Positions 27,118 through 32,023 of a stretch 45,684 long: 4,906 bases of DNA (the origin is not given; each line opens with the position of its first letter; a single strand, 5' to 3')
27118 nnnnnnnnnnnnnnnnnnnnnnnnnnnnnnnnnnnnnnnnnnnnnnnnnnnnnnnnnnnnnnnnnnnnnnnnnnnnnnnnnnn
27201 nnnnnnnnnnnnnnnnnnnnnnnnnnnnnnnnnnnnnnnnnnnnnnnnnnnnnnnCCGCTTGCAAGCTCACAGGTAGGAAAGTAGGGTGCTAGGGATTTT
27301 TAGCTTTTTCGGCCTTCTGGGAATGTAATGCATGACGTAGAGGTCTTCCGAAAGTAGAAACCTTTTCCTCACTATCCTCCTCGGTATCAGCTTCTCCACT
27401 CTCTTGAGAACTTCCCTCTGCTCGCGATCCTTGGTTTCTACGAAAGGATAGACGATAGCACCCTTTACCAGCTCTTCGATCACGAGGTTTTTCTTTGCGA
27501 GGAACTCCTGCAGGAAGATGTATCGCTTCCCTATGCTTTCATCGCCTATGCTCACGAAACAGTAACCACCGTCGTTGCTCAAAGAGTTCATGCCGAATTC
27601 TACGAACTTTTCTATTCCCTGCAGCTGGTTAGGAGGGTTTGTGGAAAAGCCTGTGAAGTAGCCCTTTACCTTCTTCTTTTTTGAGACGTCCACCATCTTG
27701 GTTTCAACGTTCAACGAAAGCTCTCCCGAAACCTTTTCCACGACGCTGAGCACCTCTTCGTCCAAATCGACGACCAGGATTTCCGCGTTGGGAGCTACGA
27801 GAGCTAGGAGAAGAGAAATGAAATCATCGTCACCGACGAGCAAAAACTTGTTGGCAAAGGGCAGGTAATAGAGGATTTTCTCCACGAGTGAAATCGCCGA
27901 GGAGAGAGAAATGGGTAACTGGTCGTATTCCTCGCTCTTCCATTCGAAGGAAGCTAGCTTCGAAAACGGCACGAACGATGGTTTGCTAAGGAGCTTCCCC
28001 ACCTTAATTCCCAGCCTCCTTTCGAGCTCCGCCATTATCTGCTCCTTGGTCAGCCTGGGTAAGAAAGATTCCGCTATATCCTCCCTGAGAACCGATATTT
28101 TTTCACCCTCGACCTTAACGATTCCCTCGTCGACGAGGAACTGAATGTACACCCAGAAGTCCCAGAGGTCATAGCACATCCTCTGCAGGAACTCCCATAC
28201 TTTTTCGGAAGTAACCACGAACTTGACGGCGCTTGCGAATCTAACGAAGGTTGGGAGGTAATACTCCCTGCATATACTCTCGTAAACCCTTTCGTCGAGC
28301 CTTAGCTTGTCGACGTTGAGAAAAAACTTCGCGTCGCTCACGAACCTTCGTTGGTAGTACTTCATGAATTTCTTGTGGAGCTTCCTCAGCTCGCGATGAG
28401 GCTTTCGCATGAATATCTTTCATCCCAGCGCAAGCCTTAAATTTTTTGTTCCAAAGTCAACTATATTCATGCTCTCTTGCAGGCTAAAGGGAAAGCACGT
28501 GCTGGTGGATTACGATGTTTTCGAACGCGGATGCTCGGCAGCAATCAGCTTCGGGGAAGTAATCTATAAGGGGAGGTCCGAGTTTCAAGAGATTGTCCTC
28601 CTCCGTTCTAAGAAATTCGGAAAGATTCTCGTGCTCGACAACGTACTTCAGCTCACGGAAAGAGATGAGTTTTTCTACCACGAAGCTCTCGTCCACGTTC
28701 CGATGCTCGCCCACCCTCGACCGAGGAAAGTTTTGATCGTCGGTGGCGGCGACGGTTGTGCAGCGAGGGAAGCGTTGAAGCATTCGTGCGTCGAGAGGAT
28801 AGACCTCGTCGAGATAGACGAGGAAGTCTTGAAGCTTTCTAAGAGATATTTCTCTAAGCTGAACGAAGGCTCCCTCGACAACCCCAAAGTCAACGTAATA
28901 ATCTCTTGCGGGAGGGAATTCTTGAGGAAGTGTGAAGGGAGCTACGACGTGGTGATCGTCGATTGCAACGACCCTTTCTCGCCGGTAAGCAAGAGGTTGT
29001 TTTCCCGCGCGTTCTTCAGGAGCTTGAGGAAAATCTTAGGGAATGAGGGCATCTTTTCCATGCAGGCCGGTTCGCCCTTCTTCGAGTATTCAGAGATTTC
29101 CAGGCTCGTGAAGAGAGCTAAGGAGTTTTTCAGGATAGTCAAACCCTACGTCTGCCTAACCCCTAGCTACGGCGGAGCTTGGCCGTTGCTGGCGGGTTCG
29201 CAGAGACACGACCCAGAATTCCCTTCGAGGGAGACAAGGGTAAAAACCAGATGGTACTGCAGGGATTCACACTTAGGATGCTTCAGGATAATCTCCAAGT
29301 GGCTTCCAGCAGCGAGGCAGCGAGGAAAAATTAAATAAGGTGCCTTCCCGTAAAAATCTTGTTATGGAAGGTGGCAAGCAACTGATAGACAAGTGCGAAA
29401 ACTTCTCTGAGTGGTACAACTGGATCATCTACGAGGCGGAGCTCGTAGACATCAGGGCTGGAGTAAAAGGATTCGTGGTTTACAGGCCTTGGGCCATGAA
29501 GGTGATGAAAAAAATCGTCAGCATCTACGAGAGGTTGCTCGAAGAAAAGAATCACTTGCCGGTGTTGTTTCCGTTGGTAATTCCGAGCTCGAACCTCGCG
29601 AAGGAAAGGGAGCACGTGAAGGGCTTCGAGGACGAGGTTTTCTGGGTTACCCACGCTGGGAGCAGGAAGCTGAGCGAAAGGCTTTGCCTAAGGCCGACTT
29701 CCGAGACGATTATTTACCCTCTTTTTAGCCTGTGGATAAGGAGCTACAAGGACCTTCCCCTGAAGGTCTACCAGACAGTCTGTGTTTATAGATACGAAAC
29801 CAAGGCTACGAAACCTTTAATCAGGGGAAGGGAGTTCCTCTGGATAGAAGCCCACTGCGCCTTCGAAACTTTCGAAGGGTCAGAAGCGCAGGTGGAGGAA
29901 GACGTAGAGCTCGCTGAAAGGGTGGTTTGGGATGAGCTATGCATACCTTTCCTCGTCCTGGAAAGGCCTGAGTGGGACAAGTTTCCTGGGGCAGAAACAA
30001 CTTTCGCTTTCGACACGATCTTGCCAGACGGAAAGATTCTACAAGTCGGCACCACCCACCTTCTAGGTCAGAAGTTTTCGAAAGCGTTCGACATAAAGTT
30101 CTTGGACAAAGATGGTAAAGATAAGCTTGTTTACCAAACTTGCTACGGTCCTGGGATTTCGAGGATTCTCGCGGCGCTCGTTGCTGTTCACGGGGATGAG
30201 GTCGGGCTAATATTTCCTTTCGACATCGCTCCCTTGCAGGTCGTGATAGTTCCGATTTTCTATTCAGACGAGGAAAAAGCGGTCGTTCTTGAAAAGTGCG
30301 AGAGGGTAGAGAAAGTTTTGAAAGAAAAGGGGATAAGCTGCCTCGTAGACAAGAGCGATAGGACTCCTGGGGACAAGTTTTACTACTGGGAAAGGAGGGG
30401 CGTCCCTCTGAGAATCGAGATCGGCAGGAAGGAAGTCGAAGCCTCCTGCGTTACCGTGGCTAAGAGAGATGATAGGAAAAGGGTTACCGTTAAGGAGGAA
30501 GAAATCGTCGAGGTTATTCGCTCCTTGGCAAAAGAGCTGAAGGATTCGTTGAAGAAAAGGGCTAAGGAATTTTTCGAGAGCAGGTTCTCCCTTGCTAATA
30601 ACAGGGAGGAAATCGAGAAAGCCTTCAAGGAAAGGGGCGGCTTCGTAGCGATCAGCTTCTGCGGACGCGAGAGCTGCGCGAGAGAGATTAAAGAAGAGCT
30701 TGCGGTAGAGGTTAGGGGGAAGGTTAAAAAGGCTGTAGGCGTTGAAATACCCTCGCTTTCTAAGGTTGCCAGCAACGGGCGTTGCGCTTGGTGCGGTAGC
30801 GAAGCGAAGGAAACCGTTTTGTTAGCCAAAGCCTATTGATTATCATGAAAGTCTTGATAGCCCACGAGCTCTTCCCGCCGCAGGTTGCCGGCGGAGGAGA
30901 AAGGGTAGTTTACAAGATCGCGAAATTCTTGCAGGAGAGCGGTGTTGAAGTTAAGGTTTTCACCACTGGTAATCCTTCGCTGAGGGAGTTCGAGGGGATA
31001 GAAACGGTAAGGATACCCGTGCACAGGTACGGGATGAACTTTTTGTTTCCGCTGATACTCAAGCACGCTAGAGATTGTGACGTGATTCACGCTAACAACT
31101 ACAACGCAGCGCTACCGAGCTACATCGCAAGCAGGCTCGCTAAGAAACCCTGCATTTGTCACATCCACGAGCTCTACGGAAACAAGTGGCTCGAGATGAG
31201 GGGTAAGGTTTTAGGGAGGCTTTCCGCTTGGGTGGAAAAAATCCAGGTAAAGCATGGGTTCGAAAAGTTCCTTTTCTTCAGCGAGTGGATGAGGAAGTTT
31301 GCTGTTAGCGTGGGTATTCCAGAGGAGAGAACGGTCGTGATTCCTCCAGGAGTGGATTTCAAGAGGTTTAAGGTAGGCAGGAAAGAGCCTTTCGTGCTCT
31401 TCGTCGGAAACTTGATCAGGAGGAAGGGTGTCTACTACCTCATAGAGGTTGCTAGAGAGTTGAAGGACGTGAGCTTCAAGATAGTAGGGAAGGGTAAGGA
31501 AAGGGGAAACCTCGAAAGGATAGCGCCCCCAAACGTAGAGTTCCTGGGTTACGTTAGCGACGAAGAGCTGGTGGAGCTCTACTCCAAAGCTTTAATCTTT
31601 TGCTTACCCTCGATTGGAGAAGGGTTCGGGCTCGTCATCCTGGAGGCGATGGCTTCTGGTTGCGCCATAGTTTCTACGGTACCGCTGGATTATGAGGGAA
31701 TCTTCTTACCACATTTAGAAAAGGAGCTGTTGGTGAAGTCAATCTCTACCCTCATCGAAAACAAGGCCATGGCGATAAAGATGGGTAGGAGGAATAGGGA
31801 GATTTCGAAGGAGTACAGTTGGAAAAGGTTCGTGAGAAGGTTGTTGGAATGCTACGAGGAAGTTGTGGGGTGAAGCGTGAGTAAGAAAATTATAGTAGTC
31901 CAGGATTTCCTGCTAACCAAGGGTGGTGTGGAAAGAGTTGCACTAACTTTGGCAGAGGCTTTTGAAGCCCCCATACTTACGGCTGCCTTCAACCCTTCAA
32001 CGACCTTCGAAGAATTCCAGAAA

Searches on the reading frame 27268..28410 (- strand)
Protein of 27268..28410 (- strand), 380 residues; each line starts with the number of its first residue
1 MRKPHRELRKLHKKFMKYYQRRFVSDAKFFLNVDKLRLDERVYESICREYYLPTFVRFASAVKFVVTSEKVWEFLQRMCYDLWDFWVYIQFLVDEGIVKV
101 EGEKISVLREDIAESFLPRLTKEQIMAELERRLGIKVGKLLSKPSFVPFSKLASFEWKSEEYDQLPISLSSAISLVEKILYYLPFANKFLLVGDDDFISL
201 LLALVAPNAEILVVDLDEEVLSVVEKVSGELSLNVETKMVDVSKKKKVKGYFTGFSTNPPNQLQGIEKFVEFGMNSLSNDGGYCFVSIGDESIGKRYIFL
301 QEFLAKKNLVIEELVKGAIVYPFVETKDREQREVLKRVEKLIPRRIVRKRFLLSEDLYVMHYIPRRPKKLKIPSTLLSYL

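Call 18: search_protein_families(library=pfam, max_evalue=0.001, proteins=[window:27268-28410:-])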
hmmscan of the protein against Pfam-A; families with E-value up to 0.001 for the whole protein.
window:27268-28410:- (380 aa): 1 family
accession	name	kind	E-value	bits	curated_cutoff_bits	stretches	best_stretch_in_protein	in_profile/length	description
PF01861.22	BpsA_C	-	5e-24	85.3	27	1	159-329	17-191/243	Branched-chain polyamine synthase A C-terminal domain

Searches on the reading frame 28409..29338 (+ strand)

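Call 18: search_protein_families(library=pfam, max_evalue=0.001, proteins=[window:28409-29338:+])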
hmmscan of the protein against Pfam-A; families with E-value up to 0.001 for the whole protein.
window:28409-29338:+ (309 aa): 2 families
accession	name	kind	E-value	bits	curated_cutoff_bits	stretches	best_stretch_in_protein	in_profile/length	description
PF01564.23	Spermine_synth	-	5.6e-56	189.5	22.9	1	87-261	1-173/186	Spermine/spermidine synthase domain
PF17284.7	Spermine_synt_N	-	1.3e-12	47.9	22.1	1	42-84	11-53/53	Spermidine synthase tetramerisation domain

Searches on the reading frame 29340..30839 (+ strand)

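Call 18: search_protein_families(library=pfam, max_evalue=0.001, proteins=[window:29340-30839:+])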
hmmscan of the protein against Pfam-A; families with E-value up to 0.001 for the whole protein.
window:29340-30839:+ (499 aa): 3 families
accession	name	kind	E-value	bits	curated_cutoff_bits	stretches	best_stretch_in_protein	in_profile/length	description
PF00587.30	tRNA-synt_2b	-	5.2e-35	121.6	29.3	1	109-283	5-178/179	tRNA synthetase class II core domain (G, H, P, S and T)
PF03129.25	HGTP_anticodon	-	1.5e-20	73.5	21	1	300-395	1-93/94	Anticodon binding domain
PF09180.16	ProRS-C_1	-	4.8e-13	49.5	31.5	1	423-499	2-71/71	Prolyl-tRNA synthetase, C-terminal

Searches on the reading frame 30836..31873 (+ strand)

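Call 18: search_protein_families(library=pfam, max_evalue=0.001, proteins=[window:30836-31873:+])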
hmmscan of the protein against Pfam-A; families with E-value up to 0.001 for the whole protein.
window:30836-31873:+ (345 aa): 7 families
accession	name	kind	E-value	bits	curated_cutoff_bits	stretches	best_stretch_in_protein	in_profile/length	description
PF00534.26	Glycos_transf_1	-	1.2e-26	93.7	26.4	1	177-283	6-124/172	Glycosyl transferases group 1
PF13692.12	Glyco_trans_1_4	-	6.3e-26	91.8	27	1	185-281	2-106/142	Glycosyl transferases group 1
PF13439.12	Glyco_transf_4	-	4.9e-24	85.7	28.5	1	19-176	2-169/170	Glycosyltransferase Family 4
PF13579.12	Glyco_trans_4_4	-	4.4e-18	66.6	29.7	1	19-172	1-158/158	Glycosyl transferase 4-like domain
PF13524.12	Glyco_trans_1_2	-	1.8e-08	34.9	25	1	201-337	4-143/144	Glycosyl transferase-like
PF20706.3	GT4-conflict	-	5.4e-05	22.8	26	1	163-276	171-306/385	Family 4 Glycosyltransferase in conflict systems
PF08323.17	Glyco_transf_5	-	0.0004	20.6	22.7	0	7-52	4-49/239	Starch synthase catalytic domain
